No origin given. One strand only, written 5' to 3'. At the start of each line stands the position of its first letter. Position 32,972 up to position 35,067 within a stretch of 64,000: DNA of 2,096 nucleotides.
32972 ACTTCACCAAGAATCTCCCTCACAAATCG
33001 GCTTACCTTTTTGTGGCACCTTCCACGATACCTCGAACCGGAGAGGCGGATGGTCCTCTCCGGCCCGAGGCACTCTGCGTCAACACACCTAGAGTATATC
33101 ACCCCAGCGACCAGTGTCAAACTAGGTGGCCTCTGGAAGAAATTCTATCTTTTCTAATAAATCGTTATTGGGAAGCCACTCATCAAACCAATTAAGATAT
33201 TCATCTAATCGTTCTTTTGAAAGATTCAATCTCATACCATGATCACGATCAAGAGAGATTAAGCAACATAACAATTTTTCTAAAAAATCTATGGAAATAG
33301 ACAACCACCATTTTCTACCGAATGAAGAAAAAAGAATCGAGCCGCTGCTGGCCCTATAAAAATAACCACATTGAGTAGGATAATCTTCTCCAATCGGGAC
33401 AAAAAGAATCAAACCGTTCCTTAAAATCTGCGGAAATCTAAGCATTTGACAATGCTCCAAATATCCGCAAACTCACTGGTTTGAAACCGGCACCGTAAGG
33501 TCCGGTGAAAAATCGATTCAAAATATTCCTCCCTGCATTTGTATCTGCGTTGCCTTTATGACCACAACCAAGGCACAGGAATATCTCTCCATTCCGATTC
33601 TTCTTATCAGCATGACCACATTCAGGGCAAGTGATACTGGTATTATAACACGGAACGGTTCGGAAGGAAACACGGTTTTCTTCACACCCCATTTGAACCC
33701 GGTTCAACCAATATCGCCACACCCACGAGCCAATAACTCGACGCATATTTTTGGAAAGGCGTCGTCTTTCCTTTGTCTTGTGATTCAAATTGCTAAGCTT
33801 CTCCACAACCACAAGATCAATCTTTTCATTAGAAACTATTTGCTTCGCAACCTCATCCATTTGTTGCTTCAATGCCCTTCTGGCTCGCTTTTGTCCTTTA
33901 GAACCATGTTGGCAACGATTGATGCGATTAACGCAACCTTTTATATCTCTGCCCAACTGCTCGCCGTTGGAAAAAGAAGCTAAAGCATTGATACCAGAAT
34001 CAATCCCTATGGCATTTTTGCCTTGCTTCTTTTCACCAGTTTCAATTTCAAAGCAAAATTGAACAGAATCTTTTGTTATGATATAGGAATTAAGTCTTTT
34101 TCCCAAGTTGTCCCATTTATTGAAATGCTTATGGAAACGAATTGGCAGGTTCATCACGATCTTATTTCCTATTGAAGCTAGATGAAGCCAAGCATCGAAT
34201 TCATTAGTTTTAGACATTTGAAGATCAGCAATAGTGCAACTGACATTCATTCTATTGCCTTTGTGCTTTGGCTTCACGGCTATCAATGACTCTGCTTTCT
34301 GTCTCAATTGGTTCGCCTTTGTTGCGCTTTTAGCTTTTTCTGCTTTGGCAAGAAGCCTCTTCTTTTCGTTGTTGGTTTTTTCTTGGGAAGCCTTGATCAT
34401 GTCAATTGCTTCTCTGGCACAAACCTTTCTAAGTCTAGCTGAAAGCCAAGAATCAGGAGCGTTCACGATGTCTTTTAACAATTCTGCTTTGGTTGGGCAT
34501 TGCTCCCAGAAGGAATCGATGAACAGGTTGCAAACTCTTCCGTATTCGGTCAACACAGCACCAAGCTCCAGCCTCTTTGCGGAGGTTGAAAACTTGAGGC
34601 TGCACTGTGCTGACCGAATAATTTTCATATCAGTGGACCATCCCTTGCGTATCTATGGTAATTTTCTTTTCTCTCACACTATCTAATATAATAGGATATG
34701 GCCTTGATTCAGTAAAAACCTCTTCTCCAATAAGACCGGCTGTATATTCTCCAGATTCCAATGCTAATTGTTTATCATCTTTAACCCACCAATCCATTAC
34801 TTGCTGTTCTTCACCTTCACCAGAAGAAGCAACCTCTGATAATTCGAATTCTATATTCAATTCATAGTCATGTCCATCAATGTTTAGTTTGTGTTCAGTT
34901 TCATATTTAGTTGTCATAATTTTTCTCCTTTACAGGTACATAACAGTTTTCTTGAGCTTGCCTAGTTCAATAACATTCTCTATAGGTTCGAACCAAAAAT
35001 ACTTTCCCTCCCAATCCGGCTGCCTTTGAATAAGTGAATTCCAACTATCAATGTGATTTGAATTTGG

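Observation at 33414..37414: IS607-like element carrying an SF2 helicase cargo between tnpA and tnpB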

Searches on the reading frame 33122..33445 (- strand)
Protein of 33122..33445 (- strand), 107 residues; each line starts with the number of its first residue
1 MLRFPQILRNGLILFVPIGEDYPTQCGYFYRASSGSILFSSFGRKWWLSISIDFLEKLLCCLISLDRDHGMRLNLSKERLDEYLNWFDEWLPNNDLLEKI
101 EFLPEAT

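Call 83: search_protein_families(library=pfam, proteins=[window:33122-33445:-], max_evalue=0.05)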
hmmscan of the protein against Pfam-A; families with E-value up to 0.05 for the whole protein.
window:33122-33445:- (107 aa): 0 families

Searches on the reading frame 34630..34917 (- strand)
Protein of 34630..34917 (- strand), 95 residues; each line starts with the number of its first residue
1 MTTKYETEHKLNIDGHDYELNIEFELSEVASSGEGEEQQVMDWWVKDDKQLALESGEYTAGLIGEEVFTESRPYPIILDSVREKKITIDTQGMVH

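Call 4: search_protein_families(library=pfam, proteins=[window:34630-34917:-], max_evalue=0.01)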
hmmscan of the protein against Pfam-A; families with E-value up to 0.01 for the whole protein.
window:34630-34917:- (95 aa): 0 families

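Call 11: search_protein_families(library=phrogs, proteins=[window:34630-34917:-], max_evalue=0.01)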
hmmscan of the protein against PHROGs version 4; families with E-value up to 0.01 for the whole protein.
window:34630-34917:- (95 aa): 0 families

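Call 84: search_protein_families(library=padloc, proteins=[window:34630-34917:-], max_evalue=0.01)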
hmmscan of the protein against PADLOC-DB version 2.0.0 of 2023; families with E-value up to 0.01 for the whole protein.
window:34630-34917:- (95 aa): 0 families

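Call 85: search_protein_families(library=ncbifam, proteins=[window:34630-34917:-], max_evalue=0.01)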
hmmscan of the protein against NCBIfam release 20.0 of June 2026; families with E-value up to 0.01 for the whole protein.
window:34630-34917:- (95 aa): 0 families
